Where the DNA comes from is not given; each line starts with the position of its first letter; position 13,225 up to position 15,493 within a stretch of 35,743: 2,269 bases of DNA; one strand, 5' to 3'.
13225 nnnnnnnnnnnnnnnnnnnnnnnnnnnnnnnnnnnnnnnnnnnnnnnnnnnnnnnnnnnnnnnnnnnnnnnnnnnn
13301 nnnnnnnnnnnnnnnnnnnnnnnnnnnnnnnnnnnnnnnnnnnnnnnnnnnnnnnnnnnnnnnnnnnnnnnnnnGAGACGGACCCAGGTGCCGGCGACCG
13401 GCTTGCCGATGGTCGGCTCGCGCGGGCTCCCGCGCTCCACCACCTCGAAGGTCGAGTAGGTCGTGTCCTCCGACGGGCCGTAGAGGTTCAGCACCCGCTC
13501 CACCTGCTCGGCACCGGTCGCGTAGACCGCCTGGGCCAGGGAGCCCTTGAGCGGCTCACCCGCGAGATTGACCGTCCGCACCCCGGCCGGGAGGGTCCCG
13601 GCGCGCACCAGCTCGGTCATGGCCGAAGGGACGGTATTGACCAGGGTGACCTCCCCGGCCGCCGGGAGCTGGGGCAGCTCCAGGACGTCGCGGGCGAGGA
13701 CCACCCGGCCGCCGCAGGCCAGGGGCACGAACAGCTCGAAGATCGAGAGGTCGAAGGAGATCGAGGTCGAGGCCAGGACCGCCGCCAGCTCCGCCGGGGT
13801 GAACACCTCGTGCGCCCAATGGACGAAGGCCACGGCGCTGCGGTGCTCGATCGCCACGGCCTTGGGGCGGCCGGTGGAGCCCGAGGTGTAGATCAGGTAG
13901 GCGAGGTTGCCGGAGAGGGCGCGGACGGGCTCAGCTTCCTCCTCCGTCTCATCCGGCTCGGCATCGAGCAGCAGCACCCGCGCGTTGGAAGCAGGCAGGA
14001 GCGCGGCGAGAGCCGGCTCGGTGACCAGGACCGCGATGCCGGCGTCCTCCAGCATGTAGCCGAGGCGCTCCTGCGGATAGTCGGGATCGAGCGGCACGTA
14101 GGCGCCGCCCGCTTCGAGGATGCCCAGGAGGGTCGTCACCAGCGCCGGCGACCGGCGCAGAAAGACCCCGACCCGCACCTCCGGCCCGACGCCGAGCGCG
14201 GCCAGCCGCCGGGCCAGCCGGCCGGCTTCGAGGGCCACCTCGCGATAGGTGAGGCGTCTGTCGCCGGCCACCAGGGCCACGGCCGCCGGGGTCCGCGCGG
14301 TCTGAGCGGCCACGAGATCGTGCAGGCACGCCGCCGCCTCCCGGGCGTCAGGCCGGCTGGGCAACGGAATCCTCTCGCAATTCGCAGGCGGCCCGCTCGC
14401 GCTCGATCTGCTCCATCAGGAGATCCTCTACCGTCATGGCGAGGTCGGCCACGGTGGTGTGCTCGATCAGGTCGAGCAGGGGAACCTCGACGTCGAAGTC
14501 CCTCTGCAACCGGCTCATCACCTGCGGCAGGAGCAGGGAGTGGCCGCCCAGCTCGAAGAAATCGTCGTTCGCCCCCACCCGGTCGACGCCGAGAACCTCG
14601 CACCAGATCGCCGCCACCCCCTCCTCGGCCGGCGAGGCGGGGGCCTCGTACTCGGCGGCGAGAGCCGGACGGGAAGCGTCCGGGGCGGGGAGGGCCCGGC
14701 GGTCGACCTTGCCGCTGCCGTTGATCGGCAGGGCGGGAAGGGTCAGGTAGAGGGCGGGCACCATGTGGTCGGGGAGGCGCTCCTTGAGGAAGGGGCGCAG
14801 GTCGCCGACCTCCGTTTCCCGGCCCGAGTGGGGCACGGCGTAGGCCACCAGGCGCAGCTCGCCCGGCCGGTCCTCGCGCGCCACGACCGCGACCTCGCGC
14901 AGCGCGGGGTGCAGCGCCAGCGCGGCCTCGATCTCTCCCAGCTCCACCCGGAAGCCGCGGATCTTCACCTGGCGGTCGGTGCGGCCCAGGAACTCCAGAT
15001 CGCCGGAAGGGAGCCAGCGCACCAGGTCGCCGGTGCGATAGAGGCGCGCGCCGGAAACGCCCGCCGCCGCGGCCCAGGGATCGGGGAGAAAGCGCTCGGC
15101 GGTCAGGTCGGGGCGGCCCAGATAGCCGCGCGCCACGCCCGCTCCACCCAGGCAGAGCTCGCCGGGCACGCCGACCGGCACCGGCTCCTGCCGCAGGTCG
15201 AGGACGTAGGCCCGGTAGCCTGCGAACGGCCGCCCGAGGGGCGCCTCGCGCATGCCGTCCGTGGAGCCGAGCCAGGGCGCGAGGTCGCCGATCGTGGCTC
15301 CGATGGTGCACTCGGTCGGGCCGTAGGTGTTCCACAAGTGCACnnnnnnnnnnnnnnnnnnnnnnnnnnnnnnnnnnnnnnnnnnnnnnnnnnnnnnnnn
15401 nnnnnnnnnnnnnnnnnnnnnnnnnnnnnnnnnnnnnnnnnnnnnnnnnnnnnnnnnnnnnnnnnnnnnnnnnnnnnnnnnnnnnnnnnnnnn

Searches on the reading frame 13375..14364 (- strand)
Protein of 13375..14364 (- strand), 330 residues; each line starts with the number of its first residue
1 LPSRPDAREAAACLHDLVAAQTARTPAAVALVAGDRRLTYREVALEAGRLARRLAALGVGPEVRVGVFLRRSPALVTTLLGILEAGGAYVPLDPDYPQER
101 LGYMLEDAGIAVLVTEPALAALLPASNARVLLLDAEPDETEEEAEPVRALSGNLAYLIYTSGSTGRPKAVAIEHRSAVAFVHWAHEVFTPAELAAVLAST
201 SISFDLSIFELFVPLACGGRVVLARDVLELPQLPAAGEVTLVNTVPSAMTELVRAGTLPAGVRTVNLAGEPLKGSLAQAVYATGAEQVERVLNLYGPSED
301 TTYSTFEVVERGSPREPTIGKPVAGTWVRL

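Call 27: find_related_loci(query=window:13375-14364:-, collection=metagenome_contigs, flank=10000)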
Query window:13375-14364:- (330 aa) in metagenome_contigs; peptide patterns used: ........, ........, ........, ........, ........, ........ (x = any residue, [..] = any of these).
600 stretches matched a pattern (row limit reached: there are more); 349 encode a relative of the query (tblastn E <= 1e-3); the best 80 are kept; 80 distinct loci.
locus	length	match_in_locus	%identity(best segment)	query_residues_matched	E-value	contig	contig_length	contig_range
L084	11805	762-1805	72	2-326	4e-146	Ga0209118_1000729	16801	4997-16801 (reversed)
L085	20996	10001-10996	74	11-330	1e-144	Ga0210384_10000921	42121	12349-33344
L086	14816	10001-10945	59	13-326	1e-112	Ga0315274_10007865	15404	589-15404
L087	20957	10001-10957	60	13-330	3e-111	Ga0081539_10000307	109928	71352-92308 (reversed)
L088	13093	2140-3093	59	13-328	2e-111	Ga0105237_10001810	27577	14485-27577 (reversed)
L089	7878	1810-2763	57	13-330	7e-110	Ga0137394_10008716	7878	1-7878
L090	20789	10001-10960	58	10-330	5e-109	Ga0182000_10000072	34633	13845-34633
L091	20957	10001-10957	52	13-330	5e-109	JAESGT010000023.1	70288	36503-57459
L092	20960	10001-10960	64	13-328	8e-109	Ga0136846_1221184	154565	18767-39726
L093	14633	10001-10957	59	13-330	2e-108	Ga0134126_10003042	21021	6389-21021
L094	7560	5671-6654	56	13-330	1e-108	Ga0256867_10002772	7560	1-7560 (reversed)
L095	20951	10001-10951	62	13-326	6e-108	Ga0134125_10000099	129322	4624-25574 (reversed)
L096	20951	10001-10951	53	13-330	6e-107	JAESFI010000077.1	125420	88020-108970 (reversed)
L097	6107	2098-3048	55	13-330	7e-108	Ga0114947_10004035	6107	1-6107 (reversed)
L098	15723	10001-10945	56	13-326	1e-107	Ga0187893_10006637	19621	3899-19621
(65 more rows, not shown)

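Call 66: search_protein_families(library=pfam, proteins=[L085:2735-3403:+, L085:1-2751:+], max_evalue=0.01)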
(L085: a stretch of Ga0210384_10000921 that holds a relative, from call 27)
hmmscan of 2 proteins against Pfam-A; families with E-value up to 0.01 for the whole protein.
L085:2735-3403:+ (223 aa): 1 family
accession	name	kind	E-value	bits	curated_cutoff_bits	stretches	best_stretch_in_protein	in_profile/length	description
PF00668.25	Condensation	-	3.6e-19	69.2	30.6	2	35-111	207-283/456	Condensation domain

L085:1-2751:+ (917 aa): 4 families
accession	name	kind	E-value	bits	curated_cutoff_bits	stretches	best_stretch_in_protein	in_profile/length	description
PF00501.34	AMP-binding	-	3.4e-81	273.4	29.9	1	263-659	1-384/384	AMP-binding enzyme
PF00668.25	Condensation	-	1.4e-29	103.5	30.6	1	8-245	231-456/456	Condensation domain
PF13193.12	AMP-binding_C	-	1.9e-15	58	24.5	1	721-796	1-76/76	AMP-binding enzyme C-terminal domain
PF00550.31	PP-binding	-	7.5e-15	55.4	20.8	1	827-886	3-64/67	Phosphopantetheine attachment site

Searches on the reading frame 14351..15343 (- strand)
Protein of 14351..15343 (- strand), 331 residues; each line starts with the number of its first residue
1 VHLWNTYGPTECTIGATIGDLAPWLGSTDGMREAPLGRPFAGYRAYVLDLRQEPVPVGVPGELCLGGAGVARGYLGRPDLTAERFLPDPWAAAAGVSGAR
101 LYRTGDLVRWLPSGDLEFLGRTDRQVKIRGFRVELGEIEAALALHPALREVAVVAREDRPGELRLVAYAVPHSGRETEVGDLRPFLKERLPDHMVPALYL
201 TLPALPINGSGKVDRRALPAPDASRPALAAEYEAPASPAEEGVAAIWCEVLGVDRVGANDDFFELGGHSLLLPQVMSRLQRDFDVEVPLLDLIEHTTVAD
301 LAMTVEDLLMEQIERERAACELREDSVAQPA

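Call 24: find_related_loci(query=window:14351-15343:-, collection=genome_contigs, flank=10000)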
Query window:14351-15343:- (331 aa) in genome_contigs; peptide patterns used: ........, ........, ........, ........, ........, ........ (x = any residue, [..] = any of these).
600 stretches matched a pattern (row limit reached: there are more); 570 encode a relative of the query (tblastn E <= 1e-3); the best 80 are kept; 80 distinct loci.
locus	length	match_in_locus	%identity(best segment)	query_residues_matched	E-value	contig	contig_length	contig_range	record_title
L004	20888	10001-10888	58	3-308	8e-105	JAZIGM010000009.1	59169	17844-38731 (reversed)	MAG: Chloroflexota bacterium isolate polished_nanopore-bin.49 polished_nanopore-bin.49_contig_1138, whole genome shotgun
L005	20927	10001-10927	49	3-316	1e-98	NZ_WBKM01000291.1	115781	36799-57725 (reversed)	Nostoc sp. WHI contig-1000023, whole genome shotgun sequence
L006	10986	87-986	49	3-308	5e-97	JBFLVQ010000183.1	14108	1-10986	MAG: Acidobacteriota bacterium isolate MAG010 MAG010_183, whole genome shotgun sequence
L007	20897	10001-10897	54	1-307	3e-94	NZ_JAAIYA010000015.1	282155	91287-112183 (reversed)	Pyxidicoccus caerfyrddinensis strain CA032A NODE_15_length_282155_cov_20.2804, whole genome shotgun sequence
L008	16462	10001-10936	54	3-319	7e-94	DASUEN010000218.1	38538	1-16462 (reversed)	MAG TPA_asm: Thermoanaerobaculia bacterium isolate SMAG_U1354 k141_1043924, whole genome shotgun sequence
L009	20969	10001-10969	54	6-328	2e-93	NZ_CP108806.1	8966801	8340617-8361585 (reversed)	Streptomyces sp. NBC_00872 chromosome, complete genome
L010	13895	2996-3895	54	2-306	3e-92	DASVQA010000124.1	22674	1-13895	MAG TPA_asm: Pyrinomonadaceae bacterium isolate SMAG_U3194 k141_92943, whole genome shotgun sequence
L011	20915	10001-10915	50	1-312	9e-92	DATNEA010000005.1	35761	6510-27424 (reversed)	MAG TPA_asm: Candidatus Angelobacter sp. isolate SMAG_U11256 k141_250319, whole genome shotgun sequence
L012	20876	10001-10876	55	5-306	9e-92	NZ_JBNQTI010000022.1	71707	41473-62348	Kitasatospora sp. LaBMicrA B282 RAF_P1_22_NODE_21_length_71736_9f5c44ea, whole genome shotgun sequence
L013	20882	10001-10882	51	3-306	2e-91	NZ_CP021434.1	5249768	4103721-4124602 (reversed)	Tumebacillus avium strain AR23208 chromosome, complete genome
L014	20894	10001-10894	53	3-309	7e-91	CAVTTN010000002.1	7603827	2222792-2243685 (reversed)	MAG: uncultured Planctomycetota bacterium isolate MFD09671.bin.2.6 genome assembly, contig: contig_5745, whole genome sh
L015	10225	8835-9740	51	3-312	5e-91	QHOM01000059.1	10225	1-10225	MAG: Verrucomicrobia bacterium isolate AV52 14_0927_12_40cm_scaffold_5688_curated, whole genome shotgun sequence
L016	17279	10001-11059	45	3-319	8e-91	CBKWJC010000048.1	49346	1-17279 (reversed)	MAG TPA_asm: uncultured bacterium isolate SRR29175782_binner123_Refined_2 genome assembly, contig: ERZ27337292.51, whole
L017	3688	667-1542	57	5-306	1e-90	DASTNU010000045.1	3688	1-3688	MAG TPA_asm: Longimicrobium sp. isolate SMAG_U2152 k141_1038464, whole genome shotgun sequence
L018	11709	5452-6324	54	3-302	5e-90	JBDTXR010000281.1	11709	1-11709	MAG: Byssovorax sp. isolate cluster4_bin.120 NODE_13861_length_11709_cov_13.293976, whole genome shotgun sequence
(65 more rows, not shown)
